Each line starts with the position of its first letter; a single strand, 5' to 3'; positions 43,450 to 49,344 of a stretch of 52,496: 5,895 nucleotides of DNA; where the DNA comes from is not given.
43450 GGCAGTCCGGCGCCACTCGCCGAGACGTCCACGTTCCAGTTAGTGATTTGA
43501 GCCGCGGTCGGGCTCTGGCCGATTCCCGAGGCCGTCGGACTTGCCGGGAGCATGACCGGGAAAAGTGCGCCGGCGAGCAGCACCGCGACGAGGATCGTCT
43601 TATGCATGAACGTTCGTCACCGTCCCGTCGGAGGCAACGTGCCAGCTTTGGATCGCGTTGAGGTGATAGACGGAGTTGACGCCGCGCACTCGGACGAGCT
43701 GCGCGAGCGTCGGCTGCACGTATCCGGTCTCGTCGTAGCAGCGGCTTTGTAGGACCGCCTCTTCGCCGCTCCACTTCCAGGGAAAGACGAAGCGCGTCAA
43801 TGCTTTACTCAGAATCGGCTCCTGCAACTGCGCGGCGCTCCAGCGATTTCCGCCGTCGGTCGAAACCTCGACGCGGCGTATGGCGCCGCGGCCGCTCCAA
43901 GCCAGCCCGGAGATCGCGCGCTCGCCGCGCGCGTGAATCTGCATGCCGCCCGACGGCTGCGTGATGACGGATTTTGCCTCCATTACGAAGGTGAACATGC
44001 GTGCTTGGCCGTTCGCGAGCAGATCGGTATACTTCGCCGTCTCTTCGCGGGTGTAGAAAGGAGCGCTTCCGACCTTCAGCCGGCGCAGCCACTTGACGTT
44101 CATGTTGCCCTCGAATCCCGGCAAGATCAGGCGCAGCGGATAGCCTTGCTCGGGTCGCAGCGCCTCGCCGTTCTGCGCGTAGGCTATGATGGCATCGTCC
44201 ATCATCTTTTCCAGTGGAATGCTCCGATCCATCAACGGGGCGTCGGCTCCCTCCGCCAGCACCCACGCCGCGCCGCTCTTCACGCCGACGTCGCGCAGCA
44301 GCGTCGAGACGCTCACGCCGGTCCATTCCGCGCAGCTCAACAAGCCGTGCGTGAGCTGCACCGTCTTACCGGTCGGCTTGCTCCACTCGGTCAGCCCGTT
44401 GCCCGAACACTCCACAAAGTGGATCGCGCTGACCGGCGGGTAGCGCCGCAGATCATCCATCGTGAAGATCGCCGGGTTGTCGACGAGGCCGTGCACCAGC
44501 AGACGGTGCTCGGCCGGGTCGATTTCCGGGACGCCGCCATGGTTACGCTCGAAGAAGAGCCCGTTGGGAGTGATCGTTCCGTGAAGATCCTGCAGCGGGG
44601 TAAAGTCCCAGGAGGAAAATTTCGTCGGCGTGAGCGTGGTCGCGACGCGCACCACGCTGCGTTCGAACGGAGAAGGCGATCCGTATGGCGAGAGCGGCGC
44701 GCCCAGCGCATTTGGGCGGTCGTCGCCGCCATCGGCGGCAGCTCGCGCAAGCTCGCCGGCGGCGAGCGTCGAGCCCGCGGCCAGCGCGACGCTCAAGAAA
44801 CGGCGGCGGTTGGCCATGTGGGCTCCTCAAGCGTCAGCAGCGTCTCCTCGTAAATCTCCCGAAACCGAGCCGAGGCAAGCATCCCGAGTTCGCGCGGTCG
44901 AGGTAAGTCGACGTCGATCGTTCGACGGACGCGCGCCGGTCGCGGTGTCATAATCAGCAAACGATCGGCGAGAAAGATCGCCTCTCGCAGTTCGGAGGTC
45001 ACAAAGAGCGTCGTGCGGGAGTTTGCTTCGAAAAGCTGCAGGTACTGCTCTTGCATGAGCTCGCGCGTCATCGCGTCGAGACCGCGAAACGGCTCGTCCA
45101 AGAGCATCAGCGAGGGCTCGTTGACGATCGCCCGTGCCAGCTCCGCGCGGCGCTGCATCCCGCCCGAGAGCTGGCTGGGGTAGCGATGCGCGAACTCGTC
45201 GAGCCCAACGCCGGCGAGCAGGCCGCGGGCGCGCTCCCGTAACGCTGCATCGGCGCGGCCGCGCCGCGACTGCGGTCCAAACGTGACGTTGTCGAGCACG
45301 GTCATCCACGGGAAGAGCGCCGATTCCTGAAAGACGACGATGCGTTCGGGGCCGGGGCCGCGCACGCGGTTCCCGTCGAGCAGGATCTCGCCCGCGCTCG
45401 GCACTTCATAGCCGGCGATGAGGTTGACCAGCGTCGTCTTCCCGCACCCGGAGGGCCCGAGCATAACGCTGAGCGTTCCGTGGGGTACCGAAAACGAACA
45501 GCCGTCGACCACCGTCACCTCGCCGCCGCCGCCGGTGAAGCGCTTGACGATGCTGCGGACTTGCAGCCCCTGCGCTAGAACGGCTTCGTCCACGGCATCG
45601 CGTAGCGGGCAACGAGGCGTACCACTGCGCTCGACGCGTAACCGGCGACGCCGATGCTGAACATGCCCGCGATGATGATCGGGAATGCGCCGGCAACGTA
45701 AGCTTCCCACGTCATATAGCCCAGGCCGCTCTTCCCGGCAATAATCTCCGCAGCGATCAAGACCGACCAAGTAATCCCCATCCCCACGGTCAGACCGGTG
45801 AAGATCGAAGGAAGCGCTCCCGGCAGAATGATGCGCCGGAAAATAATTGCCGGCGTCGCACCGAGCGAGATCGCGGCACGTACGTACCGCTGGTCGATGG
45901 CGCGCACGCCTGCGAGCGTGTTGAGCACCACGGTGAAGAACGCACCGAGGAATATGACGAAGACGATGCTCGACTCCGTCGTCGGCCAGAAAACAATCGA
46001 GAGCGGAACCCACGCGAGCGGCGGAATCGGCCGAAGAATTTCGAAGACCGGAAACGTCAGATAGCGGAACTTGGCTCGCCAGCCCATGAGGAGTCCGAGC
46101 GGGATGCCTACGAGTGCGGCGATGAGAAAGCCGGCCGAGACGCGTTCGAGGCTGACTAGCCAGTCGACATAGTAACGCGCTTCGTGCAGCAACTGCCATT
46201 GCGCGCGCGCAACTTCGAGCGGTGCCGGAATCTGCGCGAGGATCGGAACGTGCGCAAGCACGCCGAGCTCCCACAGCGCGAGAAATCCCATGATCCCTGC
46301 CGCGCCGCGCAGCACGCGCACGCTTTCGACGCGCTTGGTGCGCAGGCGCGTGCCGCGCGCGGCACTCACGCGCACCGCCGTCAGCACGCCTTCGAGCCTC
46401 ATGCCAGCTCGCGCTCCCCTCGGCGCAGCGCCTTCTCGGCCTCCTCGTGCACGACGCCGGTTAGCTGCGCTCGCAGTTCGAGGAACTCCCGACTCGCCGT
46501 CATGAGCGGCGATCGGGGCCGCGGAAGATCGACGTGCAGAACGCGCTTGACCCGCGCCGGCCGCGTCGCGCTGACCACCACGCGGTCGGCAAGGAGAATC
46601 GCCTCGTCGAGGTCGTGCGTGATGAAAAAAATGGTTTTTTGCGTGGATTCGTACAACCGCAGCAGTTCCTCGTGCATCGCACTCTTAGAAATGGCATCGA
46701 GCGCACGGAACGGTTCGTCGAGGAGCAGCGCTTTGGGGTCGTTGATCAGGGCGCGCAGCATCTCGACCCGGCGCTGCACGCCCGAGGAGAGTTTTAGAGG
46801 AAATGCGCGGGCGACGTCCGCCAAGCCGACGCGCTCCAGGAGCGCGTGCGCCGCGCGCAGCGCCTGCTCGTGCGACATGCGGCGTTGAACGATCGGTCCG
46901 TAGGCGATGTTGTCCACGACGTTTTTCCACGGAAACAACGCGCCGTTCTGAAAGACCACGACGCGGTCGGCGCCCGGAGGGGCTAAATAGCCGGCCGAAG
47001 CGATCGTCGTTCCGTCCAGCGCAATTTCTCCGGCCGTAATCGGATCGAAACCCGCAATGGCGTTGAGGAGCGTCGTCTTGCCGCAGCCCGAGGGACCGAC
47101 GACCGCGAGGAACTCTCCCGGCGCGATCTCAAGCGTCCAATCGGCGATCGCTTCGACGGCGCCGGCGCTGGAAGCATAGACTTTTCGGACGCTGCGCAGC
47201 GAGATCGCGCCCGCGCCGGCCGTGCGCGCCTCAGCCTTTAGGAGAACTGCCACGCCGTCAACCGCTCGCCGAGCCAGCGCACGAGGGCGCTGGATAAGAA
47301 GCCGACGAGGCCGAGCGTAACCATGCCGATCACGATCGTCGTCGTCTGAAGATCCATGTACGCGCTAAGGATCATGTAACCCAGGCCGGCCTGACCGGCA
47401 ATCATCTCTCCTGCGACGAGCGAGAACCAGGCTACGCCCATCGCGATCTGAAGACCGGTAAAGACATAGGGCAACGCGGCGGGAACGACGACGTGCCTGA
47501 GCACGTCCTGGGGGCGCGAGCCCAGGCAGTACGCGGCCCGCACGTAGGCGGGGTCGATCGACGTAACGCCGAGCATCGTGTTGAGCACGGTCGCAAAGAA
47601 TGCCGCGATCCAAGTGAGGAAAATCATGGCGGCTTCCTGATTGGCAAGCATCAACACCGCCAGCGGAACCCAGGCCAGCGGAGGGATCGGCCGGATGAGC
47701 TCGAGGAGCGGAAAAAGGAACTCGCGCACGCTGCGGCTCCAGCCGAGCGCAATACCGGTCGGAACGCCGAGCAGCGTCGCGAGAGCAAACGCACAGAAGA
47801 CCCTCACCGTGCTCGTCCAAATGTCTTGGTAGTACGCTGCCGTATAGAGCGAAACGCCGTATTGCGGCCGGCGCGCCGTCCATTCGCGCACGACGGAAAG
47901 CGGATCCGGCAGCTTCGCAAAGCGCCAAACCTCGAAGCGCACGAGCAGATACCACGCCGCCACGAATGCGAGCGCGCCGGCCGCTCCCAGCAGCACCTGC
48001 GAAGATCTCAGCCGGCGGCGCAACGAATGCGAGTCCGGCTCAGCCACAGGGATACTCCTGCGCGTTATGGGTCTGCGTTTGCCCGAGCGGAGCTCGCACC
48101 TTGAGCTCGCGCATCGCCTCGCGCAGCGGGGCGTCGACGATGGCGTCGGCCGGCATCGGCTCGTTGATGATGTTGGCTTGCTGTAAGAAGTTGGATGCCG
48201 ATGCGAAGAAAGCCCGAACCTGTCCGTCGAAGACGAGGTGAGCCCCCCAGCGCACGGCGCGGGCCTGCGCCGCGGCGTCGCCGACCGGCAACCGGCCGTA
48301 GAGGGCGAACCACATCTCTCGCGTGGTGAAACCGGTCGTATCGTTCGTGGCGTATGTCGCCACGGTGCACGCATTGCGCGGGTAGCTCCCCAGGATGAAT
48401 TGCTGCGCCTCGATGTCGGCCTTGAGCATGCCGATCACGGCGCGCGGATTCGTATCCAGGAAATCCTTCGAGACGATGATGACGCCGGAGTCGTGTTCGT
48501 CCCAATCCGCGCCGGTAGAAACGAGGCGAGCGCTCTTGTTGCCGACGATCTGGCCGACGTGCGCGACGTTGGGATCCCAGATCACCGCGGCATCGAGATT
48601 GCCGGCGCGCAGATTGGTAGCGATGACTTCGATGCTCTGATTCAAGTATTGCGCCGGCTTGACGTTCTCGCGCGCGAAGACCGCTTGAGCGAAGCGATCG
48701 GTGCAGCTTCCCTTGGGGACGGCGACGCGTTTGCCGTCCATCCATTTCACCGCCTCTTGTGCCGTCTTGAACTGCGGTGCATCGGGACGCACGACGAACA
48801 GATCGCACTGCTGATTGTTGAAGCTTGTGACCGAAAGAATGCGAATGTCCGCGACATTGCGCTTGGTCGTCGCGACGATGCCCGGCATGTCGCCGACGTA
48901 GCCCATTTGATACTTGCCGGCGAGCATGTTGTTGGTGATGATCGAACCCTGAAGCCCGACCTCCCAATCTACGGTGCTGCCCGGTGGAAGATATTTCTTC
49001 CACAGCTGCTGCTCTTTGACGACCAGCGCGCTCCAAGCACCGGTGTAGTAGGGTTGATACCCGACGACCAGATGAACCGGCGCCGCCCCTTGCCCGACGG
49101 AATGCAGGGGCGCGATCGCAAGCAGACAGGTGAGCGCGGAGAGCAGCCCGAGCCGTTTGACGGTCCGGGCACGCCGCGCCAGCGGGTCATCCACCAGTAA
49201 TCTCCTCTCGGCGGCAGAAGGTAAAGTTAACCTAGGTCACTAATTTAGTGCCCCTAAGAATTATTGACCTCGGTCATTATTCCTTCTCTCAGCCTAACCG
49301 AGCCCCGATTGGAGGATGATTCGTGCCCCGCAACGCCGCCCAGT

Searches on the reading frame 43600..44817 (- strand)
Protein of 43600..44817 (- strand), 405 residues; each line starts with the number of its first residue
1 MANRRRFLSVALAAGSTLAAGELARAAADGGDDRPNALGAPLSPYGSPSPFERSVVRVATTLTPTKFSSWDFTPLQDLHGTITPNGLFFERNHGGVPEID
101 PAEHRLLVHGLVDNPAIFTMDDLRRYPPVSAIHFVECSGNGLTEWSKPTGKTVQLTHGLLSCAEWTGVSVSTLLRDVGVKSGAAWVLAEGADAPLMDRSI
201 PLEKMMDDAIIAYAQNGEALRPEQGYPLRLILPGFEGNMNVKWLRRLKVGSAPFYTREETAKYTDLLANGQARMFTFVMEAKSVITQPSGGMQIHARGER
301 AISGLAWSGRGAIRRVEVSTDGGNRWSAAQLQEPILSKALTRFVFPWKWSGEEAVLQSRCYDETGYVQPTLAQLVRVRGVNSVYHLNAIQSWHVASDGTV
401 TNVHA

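Call 68: search_protein_families(library=pfam, proteins=[window:43600-44817:-], max_evalue=0.0001)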
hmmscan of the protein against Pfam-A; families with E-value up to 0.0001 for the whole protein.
window:43600-44817:- (405 aa): 2 families
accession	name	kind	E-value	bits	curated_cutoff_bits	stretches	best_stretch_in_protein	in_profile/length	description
PF00174.25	Oxidored_molyb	-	3.7e-51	173.5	24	1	93-253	1-164/169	Oxidoreductase molybdopterin binding domain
PF03404.22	Mo-co_dimer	-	3.4e-15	56.7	22.7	1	276-390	4-136/138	Mo-co oxidoreductase dimerisation domain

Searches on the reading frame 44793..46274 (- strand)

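Call 68: search_protein_families(library=pfam, proteins=[window:44793-46274:-], max_evalue=0.0001)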
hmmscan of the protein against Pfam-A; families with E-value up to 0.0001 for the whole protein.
window:44793-46274:- (493 aa): 1 family
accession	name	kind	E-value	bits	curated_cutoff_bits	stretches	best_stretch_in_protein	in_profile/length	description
PF00005.33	ABC_tran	-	4.2e-31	108.8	25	1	257-396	2-136/137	ABC transporter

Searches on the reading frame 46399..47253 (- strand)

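Call 68: search_protein_families(library=pfam, proteins=[window:46399-47253:-], max_evalue=0.0001)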
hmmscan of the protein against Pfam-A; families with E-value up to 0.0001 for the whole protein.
window:46399-47253:- (284 aa): 3 families
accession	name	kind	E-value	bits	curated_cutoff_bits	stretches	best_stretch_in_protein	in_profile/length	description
PF00005.33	ABC_tran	-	7.7e-28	98.2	25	1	38-182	3-136/137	ABC transporter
PF13304.12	AAA_21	-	2.2e-06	28.4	27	0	49-69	2-22/304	AAA domain, putative AbiEii toxin, Type IV TA system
PF13401.12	AAA_22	-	2.7e-05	24.9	27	0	47-217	6-128/130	AAA domain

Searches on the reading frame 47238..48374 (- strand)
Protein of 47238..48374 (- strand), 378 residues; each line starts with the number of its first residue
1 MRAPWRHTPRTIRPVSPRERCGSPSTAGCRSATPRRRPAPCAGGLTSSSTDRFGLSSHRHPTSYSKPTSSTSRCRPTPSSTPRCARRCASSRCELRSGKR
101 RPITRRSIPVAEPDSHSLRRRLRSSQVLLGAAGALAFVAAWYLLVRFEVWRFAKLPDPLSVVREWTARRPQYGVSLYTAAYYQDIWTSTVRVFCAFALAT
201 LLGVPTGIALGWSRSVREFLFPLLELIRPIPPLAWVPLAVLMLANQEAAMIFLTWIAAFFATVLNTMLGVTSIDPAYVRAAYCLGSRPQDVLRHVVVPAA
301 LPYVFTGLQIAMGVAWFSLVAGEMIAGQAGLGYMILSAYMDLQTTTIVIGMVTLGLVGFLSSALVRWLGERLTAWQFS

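Call 68: search_protein_families(library=pfam, proteins=[window:47238-48374:-], max_evalue=0.0001)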
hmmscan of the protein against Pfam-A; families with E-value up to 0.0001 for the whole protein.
window:47238-48374:- (378 aa): 1 family
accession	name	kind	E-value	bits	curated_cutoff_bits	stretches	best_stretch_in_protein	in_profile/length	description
PF00528.27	BPD_transp_1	-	9.6e-24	84.5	26.4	1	203-372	1-182/184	Binding-protein-dependent transport system inner membrane component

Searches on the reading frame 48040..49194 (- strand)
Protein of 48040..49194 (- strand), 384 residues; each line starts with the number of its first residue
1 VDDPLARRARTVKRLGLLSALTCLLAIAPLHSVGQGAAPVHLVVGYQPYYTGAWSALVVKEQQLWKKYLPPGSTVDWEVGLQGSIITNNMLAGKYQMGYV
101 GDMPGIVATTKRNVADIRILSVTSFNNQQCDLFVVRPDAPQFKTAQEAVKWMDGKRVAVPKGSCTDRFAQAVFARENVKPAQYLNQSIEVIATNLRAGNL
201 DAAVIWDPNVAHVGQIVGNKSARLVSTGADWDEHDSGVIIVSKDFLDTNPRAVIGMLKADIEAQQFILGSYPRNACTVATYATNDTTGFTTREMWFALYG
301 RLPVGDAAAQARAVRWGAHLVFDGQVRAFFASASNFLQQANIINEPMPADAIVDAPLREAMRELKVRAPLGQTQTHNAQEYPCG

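Call 68: search_protein_families(library=pfam, proteins=[window:48040-49194:-], max_evalue=0.0001)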
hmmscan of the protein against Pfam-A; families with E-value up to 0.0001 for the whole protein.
window:48040-49194:- (384 aa): 2 families
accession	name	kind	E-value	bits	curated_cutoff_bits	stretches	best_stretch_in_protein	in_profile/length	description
PF13379.11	NMT1_2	-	4.9e-12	46.6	24.7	1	39-279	5-248/252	NMT1-like family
PF09084.16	NMT1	-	3.3e-08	34.1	20.5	1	86-268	34-210/216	NMT1/THI5 like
